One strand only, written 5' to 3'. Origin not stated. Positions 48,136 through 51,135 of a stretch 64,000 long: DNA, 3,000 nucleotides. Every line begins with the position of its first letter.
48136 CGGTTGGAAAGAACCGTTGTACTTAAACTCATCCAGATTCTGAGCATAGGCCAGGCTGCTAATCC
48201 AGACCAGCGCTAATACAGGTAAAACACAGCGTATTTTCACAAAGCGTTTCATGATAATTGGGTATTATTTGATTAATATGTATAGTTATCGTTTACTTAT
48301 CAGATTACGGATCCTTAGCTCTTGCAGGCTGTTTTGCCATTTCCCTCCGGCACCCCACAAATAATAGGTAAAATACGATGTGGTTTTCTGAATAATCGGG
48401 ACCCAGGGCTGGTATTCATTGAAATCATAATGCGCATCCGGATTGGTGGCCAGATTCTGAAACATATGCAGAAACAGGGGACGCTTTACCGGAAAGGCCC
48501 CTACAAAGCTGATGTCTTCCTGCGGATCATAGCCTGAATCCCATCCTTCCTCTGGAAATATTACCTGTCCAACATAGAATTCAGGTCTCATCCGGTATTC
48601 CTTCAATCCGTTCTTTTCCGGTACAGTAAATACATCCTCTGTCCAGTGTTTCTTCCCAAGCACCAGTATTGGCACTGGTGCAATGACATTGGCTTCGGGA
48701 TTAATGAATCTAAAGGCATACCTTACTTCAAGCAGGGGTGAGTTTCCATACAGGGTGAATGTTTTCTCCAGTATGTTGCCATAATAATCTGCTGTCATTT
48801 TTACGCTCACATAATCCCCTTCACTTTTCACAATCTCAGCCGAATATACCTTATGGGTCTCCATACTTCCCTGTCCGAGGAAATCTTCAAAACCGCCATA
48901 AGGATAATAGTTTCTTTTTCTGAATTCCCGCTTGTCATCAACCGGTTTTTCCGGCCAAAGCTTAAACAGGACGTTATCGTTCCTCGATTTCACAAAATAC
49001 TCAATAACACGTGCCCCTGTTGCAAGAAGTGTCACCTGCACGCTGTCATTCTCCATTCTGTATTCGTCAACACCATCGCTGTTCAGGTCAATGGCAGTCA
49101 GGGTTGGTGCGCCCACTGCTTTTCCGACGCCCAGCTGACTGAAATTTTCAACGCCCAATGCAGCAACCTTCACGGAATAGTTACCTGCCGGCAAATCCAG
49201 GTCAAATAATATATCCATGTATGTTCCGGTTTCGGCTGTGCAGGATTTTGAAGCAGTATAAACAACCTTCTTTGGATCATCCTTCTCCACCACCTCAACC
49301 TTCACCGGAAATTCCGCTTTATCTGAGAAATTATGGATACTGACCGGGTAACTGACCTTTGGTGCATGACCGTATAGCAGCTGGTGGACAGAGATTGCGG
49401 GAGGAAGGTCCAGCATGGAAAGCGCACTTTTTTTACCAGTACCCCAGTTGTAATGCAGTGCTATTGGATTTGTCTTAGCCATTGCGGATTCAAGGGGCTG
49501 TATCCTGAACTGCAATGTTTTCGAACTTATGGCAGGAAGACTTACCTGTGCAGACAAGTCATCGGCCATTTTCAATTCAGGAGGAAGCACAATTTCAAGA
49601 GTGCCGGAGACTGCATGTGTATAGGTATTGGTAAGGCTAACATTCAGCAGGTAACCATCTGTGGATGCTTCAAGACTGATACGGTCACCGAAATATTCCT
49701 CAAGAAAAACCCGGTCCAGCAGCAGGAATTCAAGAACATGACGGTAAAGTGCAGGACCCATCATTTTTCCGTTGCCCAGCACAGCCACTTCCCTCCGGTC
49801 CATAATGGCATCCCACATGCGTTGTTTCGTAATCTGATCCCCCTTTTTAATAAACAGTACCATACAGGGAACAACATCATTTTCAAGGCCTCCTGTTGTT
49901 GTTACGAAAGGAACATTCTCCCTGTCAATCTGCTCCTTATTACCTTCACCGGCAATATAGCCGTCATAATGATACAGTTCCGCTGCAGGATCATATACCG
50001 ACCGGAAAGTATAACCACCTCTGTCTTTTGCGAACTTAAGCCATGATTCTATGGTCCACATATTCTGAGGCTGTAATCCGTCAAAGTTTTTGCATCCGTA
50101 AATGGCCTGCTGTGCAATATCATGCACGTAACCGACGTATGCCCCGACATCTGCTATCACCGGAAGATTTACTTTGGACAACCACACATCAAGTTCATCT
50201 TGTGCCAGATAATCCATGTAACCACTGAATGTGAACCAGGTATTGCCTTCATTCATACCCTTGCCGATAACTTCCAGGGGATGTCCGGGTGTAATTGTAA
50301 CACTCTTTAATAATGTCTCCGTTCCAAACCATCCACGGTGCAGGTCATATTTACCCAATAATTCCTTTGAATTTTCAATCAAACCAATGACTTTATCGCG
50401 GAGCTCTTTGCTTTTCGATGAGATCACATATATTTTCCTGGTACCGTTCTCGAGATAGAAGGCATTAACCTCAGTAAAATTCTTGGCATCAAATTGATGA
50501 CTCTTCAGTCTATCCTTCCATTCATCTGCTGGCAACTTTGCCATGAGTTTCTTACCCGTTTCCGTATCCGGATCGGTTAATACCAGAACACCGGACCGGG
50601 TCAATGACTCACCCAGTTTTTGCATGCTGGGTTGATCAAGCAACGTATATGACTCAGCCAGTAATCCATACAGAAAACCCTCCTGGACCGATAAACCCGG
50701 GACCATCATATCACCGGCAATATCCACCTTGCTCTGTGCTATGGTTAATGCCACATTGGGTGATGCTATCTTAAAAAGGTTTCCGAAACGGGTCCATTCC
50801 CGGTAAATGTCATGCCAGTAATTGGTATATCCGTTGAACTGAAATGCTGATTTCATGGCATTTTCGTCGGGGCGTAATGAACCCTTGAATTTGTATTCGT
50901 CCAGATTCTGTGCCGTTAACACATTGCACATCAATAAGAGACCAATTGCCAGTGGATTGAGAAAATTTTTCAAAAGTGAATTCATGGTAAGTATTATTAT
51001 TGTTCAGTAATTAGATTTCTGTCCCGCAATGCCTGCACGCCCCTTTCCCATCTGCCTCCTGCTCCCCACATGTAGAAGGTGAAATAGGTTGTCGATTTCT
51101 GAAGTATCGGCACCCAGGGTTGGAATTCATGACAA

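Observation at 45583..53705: Three tandem ~890-900-aa secreted paralogues with no recognisable family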

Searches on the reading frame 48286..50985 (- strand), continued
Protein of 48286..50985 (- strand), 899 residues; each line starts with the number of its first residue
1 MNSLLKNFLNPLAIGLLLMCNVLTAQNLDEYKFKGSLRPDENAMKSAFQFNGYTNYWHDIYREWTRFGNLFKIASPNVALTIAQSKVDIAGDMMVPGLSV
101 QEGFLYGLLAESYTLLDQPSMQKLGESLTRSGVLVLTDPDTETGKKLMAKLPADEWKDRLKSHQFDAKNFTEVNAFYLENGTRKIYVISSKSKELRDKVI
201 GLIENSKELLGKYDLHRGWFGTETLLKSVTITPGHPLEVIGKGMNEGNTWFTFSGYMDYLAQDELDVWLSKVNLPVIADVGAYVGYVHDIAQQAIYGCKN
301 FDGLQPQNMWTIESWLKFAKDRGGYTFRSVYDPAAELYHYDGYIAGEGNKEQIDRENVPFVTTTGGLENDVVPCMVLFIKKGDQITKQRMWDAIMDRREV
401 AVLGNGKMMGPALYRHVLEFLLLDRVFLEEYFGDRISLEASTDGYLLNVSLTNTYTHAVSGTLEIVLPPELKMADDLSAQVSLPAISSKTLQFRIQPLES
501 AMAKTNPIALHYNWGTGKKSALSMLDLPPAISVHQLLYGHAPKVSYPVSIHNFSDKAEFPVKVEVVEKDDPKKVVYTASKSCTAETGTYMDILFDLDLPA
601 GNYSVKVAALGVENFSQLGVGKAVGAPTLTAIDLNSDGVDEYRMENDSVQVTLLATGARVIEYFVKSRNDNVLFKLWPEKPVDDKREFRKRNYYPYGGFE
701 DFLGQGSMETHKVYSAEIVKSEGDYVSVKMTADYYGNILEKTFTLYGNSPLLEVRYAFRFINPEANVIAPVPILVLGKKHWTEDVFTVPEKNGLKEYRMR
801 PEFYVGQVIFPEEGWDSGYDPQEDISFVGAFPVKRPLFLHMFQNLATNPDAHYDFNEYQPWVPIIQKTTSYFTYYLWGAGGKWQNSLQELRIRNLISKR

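Call 92: find_encoding_contigs(protein=P0425, flank=8000, max_places=3)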
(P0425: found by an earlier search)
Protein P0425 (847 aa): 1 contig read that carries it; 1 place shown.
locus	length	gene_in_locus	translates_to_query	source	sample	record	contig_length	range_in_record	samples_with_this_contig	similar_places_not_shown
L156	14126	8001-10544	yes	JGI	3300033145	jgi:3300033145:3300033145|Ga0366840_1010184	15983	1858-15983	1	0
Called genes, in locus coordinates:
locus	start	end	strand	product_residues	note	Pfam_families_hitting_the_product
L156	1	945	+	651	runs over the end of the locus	-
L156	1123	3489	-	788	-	-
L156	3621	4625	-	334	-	PF00701:DHDPS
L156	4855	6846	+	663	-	PF03648:Glyco_hydro_67N, PF16126:DUF4838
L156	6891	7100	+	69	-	-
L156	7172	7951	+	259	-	PF07090:GATase1_like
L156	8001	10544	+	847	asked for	-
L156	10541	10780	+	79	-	-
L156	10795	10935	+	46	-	-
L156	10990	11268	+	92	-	-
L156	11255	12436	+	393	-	PF07221:GlcNAc_2-epim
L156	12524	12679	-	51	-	-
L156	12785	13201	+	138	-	PF02585:PIG-L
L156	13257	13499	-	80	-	-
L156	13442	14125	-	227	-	?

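Call 93: find_encoding_contigs(protein=P0134, flank=8000, max_places=2)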
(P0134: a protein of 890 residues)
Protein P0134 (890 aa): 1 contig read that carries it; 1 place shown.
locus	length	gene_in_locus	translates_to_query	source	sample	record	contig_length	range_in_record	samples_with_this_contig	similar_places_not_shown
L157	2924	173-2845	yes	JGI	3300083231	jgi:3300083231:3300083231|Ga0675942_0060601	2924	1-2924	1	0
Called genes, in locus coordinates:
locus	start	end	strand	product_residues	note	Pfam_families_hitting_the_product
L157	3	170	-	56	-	?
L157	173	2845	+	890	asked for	-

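Call 94: find_encoding_contigs(protein=P0141, flank=8000, max_places=2)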
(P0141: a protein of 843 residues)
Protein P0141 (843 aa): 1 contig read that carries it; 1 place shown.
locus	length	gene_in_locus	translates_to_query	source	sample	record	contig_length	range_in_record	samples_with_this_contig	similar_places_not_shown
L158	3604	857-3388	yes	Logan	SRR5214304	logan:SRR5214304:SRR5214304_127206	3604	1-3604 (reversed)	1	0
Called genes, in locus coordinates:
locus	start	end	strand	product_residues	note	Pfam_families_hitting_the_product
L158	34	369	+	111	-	PF07090:GATase1_like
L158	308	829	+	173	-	PF07090:GATase1_like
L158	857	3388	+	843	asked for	-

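Call 95: find_encoding_contigs(protein=P0147, flank=8000, max_places=2)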
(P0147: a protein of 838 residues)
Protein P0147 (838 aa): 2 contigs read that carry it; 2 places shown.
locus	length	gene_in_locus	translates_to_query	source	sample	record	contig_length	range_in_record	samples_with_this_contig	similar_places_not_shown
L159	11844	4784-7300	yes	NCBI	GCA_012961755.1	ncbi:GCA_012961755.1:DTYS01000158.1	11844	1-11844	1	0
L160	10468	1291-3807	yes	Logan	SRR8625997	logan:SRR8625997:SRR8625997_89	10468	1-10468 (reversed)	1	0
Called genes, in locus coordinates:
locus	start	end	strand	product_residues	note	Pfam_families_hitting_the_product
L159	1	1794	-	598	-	PF00664:ABC_membrane, PF00005:ABC_tran, PF02463:SMC_N (faint)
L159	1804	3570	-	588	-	PF00664:ABC_membrane, PF00005:ABC_tran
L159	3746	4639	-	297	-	-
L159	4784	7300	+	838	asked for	-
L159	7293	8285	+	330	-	PF01408:GFO_IDH_MocA, PF22725:GFO_IDH_MocA_C3, PF02894:GFO_IDH_MocA_C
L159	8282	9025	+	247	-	-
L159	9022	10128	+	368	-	PF01464:SLT, PF01476:LysM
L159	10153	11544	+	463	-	PF02874:ATP-synt_ab_N, PF00006:ATP-synt_ab, PF22919:ATP-synt_VA_C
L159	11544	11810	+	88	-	PF02823:ATP-synt_DE_N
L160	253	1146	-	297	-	-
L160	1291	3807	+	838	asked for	-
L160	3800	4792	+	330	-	PF01408:GFO_IDH_MocA, PF22725:GFO_IDH_MocA_C3, PF02894:GFO_IDH_MocA_C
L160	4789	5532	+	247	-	-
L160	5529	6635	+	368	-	PF01464:SLT, PF01476:LysM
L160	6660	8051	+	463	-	PF02874:ATP-synt_ab_N, PF00006:ATP-synt_ab, PF22919:ATP-synt_VA_C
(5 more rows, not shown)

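Call 96: find_encoding_contigs(protein=P0130, flank=8000, max_places=2)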
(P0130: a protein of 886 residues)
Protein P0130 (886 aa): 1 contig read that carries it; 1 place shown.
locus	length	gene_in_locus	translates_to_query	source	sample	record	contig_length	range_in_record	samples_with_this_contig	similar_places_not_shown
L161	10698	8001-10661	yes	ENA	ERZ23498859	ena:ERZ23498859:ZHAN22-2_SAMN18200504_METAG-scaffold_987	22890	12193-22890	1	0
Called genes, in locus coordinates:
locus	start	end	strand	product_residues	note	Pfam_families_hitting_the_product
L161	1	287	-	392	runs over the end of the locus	PF06439:3keto-disac_hyd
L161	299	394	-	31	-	-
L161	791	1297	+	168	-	-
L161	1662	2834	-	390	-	PF00930:DPPIV_N (faint), PF26549:Tricorn_N (weak), PF26550:Tricorn_2nd, PF07676:PD40 (weak), PF26549:Tricorn_N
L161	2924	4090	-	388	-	PF01208:URO-D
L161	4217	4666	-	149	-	-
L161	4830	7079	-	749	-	PF19773:DUF6259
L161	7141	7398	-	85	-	-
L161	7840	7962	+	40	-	-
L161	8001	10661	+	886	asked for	-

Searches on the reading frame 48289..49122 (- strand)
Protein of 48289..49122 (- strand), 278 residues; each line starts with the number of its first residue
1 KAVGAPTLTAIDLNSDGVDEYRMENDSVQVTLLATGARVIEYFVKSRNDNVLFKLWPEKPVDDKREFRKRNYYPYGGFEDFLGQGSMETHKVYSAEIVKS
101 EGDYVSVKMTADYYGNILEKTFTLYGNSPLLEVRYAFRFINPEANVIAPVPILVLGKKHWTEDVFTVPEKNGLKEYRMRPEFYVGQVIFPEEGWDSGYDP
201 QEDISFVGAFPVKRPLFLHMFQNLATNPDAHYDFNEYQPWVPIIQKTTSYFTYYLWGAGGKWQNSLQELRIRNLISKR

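Call 63: predict_structure(alignment_id=A6)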
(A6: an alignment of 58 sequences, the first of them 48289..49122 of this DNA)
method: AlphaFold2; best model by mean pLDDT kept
length: 278 residues; sequences in the alignment: 58
mean_pLDDT: 89.6   pTM: 0.91
mean pLDDT of the five models: 89.6, 89.5, 88.3, 87.1, 86.9
residues with pLDDT >= 90: 191; 70-90: 60; 50-70: 24; < 50: 3
segments of 3 or more residues with pLDDT < 50: none
pLDDT, mean of each block of 10 residues (from residue 1): 83 92 98 94 97 82 66 76 61 95 97 91 96 95 87 91 95 93 91 97 97 94 82 91 92 98 96 81
secondary structure, 60 per line:
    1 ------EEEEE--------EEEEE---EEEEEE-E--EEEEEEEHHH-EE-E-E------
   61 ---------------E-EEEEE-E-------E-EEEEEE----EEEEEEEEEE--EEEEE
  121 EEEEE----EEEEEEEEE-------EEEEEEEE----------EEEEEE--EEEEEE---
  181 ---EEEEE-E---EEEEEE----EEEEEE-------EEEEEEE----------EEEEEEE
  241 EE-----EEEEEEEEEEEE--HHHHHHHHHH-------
elements in order: E7-11 E20-24 E28-33 E38-44 E78-82 E94-99 E104-113 E116-125 E130-138 E146-153 E164-169 E172-177 E184-188 E194-199 E204-209 E217-223 E234-242 E248-259 H262-271

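Call 65: fold_search(model_id=the predicted structure, library=pdb)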
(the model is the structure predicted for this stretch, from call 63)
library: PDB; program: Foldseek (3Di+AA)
matches with E <= 10: 874; with E <= 0.001: 131
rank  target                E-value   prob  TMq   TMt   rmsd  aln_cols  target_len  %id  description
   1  5cd6_A                3.8e-10  1.00  0.65  0.33   8.7       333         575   14  Crystal structure of a TPR-domain containing protein (BDI_1685) from Parabacteroides distasonis ATCC 8503 at 2.26 A re (released 2015-07-29)
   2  2htb_C                1.3e-08  1.00  0.65  0.61   5.2       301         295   11  Crystal Structure of a putative mutarotase (YeaD) from Salmonella typhimurium in monoclinic form (released 2007-01-23)
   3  3blc_A                1.3e-08  1.00  0.58  0.57  10.1       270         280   14  Crystal structure of the periplasmic domain of the Escherichia Coli YIDC (released 2007-12-25)
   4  1ns8_A                1.8e-08  1.00  0.62  0.52   8.4       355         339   10  Crystal structure of galactose mutarotase from Lactococcus lactis mutant D243N complexed with galactose (released 2003-02-11)
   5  2hta_A                1.9e-08  1.00  0.63  0.59   5.5       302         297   12  Crystal Structure of a putative mutarotase (YeaD) from Salmonella typhimurium in orthorhombic form (released 2007-01-23)
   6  1nsu_A                1.9e-08  1.00  0.62  0.52   8.5       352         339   10  Crystal structure of galactose mutarotase from Lactococcus lactis mutant H96N complexed with galactose (released 2003-02-11)
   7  1jov                  2.2e-08  1.00  0.59  0.60   6.7       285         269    9  Crystal Structure Analysis of HI1317 (released 2003-06-24)
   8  5mg3_C                2.2e-08  1.00  0.54  0.36  10.2       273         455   14  EM fitted model of bacterial holo-translocon (released 2016-12-28)
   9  3k25_A                2.4e-08  1.00  0.58  0.56   7.6       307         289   12  Crystal Structure of Slr1438 protein from Synechocystis sp. PCC 6803, Northeast Structural Genomics Consortium Target  (released 2009-10-13)
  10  3bs6_A                2.7e-08  1.00  0.59  0.63   9.9       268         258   14  1.8 Angstrom crystal structure of the periplasmic domain of the membrane insertase YidC (released 2008-02-12)
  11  1ns2_A                3.4e-08  1.00  0.60  0.50   8.5       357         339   10  Crystal structure of galactose mutarotase from Lactococcus lactis mutant E304A complexed with galactose (released 2003-02-11)
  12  2htb_A                3.8e-08  1.00  0.62  0.59   5.5       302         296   10  Crystal Structure of a putative mutarotase (YeaD) from Salmonella typhimurium in monoclinic form (released 2007-01-23)
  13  3nre_A                4.2e-08  1.00  0.53  0.51   9.1       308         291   11  Crystal structure of a Putative aldose 1-epimerase (b2544) from ESCHERICHIA COLI K12 at 1.59 A resolution (released 2010-09-15)
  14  1lur_A                5.5e-08  1.00  0.55  0.48   8.5       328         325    9  Crystal Structure of the GalM/aldose Epimerase Homologue from C. elegans, Northeast Structural Genomics Target WR66 (released 2003-07-29)
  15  6al2_B                6.1e-08  1.00  0.57  0.35  10.3       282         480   14  Crystal structure of E. coli YidC at 2.8 A resolution (released 2018-11-07)
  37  7uft_A                5.3e-07  1.00  0.58  0.18   6.9       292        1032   10  Cryo-EM Structure of Bl_Man38C at 2.9 A (released 2022-11-16)
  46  1k1x_A                2.5e-06  1.00  0.49  0.23   8.4       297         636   14  Crystal structure of 4-alpha-glucanotransferase from thermococcus litoralis (released 2003-06-17)
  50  1k1x_B                4.4e-06  1.00  0.53  0.25   7.6       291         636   14  Crystal structure of 4-alpha-glucanotransferase from thermococcus litoralis (released 2003-06-17)
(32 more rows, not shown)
